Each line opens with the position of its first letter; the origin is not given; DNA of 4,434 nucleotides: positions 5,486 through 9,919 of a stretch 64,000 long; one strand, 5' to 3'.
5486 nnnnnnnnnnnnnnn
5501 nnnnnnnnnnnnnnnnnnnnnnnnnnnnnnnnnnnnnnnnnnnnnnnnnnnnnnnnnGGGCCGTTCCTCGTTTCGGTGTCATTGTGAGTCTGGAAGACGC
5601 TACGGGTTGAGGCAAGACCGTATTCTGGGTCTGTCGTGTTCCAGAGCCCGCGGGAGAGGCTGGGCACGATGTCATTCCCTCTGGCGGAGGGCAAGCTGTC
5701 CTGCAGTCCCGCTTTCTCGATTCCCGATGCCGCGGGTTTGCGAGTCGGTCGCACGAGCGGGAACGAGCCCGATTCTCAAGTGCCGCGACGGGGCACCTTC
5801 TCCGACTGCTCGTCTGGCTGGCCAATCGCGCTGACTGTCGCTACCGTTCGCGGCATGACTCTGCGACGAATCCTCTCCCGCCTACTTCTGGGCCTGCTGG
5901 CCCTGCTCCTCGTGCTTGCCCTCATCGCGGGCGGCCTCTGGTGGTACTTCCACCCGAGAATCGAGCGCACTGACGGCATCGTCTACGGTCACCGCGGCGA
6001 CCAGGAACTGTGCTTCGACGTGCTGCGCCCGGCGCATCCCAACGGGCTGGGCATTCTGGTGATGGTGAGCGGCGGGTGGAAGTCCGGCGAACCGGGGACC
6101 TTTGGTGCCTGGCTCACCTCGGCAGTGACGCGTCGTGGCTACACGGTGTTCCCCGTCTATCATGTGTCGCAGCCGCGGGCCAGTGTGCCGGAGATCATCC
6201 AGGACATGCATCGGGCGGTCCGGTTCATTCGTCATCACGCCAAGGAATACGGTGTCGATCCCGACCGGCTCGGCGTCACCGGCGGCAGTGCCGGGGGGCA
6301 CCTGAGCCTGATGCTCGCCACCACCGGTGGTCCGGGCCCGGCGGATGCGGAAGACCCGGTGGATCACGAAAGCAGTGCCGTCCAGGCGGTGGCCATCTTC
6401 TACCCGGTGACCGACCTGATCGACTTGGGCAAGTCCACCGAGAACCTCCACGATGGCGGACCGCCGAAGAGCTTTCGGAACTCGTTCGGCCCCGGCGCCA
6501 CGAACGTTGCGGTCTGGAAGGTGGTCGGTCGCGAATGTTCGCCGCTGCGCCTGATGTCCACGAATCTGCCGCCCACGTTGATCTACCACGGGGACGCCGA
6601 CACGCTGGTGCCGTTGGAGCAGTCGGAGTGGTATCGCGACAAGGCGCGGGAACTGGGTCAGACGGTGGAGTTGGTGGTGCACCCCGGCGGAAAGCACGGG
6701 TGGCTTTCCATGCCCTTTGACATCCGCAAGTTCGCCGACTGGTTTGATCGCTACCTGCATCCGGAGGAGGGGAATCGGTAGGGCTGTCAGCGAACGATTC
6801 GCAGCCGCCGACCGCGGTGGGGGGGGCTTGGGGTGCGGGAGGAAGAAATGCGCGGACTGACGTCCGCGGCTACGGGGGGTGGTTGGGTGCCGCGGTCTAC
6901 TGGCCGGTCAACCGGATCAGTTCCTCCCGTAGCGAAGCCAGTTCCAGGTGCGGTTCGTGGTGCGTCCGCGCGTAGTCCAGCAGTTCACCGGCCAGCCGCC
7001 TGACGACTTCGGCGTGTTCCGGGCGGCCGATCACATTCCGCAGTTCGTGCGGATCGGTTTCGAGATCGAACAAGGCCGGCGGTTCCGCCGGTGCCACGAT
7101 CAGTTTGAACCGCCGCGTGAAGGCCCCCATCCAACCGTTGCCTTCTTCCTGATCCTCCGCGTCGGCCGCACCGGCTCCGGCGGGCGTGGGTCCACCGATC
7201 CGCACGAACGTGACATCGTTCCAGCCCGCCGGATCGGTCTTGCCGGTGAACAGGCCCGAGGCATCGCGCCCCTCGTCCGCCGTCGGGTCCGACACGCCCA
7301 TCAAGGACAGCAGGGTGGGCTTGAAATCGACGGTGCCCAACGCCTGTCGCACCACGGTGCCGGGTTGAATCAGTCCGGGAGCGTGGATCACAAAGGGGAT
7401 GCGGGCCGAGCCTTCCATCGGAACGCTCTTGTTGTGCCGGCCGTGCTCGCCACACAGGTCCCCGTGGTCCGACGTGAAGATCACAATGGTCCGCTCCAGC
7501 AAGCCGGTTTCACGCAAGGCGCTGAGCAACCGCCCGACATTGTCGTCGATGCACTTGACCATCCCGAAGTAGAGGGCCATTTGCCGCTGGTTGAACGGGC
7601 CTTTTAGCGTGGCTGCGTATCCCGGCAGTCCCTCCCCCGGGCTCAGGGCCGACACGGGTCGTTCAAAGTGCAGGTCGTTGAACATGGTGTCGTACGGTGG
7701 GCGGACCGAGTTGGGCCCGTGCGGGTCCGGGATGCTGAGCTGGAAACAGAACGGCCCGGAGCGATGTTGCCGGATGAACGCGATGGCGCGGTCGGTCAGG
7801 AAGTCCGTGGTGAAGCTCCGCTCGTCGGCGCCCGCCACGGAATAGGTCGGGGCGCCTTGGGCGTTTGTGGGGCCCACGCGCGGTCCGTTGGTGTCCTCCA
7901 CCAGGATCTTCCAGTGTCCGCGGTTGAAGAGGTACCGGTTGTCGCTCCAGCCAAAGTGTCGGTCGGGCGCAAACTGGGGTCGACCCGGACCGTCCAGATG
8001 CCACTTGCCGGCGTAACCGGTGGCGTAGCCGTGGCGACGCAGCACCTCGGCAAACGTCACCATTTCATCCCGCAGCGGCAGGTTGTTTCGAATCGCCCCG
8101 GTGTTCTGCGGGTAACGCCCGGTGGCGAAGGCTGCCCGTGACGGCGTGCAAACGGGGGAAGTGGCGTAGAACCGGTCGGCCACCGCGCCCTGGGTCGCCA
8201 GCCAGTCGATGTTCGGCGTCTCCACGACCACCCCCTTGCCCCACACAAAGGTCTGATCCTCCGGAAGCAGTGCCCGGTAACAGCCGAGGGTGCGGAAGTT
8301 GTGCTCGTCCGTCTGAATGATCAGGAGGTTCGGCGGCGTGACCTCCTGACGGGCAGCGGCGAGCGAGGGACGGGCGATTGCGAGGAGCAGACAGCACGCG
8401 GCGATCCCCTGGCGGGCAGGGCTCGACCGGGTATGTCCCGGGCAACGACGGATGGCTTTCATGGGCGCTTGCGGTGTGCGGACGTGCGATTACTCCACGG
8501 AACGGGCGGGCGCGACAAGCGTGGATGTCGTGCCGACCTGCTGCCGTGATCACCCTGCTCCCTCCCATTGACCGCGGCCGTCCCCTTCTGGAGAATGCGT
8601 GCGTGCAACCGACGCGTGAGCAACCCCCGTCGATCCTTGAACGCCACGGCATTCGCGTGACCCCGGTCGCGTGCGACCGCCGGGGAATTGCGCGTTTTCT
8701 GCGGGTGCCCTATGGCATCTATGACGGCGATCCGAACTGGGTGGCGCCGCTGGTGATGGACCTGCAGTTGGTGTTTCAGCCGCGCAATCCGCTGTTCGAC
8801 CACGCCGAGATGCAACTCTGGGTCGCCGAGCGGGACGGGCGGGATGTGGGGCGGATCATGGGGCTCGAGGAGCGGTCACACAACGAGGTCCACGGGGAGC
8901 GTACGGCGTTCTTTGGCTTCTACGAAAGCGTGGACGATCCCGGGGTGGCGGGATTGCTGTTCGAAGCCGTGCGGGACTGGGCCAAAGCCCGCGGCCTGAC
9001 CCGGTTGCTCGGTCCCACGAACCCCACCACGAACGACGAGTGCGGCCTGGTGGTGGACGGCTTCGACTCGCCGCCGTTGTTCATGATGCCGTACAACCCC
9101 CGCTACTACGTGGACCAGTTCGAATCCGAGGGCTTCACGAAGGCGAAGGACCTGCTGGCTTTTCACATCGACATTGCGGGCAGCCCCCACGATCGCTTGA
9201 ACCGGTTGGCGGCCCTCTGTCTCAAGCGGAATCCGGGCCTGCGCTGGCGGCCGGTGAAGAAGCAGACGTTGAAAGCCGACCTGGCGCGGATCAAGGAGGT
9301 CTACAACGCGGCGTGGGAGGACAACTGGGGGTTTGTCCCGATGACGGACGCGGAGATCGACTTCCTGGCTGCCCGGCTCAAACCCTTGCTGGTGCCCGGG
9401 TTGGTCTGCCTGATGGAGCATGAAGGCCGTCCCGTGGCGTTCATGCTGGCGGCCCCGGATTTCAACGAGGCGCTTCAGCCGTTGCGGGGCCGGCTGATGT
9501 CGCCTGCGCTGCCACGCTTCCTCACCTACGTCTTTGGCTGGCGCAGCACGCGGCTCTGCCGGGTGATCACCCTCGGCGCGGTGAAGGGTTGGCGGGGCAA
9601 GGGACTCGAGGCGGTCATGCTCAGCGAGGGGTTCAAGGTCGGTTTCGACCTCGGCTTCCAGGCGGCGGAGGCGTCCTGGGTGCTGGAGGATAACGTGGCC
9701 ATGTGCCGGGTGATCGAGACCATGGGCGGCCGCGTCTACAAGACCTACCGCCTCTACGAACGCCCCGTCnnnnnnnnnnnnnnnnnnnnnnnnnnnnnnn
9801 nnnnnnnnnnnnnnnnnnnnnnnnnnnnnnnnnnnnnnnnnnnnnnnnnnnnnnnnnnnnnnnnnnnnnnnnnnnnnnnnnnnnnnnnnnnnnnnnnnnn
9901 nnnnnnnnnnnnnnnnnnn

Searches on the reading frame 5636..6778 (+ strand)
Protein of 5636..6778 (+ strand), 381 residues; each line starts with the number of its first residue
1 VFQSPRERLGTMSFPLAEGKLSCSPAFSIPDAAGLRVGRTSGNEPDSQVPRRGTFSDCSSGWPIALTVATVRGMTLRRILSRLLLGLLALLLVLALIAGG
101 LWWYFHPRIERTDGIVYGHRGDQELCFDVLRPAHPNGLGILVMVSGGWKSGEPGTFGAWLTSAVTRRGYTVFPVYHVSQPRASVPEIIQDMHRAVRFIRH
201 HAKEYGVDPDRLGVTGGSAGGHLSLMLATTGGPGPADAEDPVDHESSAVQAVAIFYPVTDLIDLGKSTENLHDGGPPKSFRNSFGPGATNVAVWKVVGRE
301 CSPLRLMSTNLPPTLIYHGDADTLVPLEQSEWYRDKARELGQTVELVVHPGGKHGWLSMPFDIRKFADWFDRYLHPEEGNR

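Call 65: search_protein_families(library=pfam, proteins=[window:5636-6778:+], max_evalue=0.0001)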
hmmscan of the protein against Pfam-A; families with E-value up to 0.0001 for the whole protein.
window:5636-6778:+ (381 aa): 4 families
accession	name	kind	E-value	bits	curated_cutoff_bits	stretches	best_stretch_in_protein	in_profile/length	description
PF20434.5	BD-FAE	-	2.4e-34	119.1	26.8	1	138-332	13-210/215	BD-FAE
PF07859.19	Abhydrolase_3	-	4.7e-20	72.7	25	1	145-357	6-209/210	alpha/beta hydrolase fold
PF00326.27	Peptidase_S9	-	7.5e-14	52.2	22.6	1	301-374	132-210/213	Prolyl oligopeptidase family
PF01738.24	DLH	-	5.8e-05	23.2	21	0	312-357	144-189/217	Dienelactone hydrolase family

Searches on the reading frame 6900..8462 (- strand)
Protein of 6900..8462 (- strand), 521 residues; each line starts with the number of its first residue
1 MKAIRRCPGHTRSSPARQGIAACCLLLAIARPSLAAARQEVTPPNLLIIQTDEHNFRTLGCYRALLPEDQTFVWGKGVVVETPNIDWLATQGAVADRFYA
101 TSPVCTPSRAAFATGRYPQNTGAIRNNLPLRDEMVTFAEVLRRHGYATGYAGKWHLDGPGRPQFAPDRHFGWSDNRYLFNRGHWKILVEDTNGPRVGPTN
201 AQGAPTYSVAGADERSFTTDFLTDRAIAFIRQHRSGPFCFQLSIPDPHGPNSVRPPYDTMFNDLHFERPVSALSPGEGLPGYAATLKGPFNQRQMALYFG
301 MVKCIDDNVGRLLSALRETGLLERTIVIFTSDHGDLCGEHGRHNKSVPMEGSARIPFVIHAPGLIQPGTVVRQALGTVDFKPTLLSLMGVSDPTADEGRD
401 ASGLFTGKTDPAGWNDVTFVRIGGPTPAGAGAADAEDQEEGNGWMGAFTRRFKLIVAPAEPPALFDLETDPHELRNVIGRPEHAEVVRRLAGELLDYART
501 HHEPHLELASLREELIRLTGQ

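Call 65: search_protein_families(library=pfam, proteins=[window:6900-8462:-], max_evalue=0.0001)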
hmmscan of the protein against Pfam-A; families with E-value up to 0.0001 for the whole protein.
window:6900-8462:- (521 aa): 4 families
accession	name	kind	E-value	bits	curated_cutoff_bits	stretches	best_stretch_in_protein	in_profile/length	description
PF00884.28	Sulfatase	-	7.1e-49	167.2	25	1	44-390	1-301/301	Sulfatase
PF16347.10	SGSH_C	-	6.3e-18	65.8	29.3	1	338-496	1-150/154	N-sulphoglucosamine sulphohydrolase, C-terminal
PF01663.27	Phosphodiest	-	2.1e-10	41.2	23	0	299-334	185-220/342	Type I phosphodiesterase / nucleotide pyrophosphatase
PF02995.22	DUF229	-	4e-06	26.2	25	1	298-342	306-350/496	Protein of unknown function (DUF229)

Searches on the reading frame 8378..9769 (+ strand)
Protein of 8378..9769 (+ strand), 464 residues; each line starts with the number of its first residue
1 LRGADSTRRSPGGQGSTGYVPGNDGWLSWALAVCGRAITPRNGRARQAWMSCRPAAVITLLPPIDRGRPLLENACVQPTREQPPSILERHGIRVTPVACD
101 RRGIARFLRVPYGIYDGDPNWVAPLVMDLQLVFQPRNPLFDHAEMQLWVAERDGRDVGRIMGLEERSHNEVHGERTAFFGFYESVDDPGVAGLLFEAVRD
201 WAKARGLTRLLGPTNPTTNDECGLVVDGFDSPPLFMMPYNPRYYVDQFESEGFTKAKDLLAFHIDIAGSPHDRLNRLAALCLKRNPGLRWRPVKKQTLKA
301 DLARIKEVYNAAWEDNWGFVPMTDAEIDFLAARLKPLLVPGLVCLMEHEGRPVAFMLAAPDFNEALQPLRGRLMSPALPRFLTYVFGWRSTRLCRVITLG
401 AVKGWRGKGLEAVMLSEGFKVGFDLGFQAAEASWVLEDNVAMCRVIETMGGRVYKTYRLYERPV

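Call 65: search_protein_families(library=pfam, proteins=[window:8378-9769:+], max_evalue=0.0001)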
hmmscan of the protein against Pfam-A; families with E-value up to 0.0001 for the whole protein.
window:8378-9769:+ (464 aa): 1 family
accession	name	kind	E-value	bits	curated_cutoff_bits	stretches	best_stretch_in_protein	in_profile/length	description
PF00583.31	Acetyltransf_1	-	2e-06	28.5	20.7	0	304-450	3-115/116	Acetyltransferase (GNAT) family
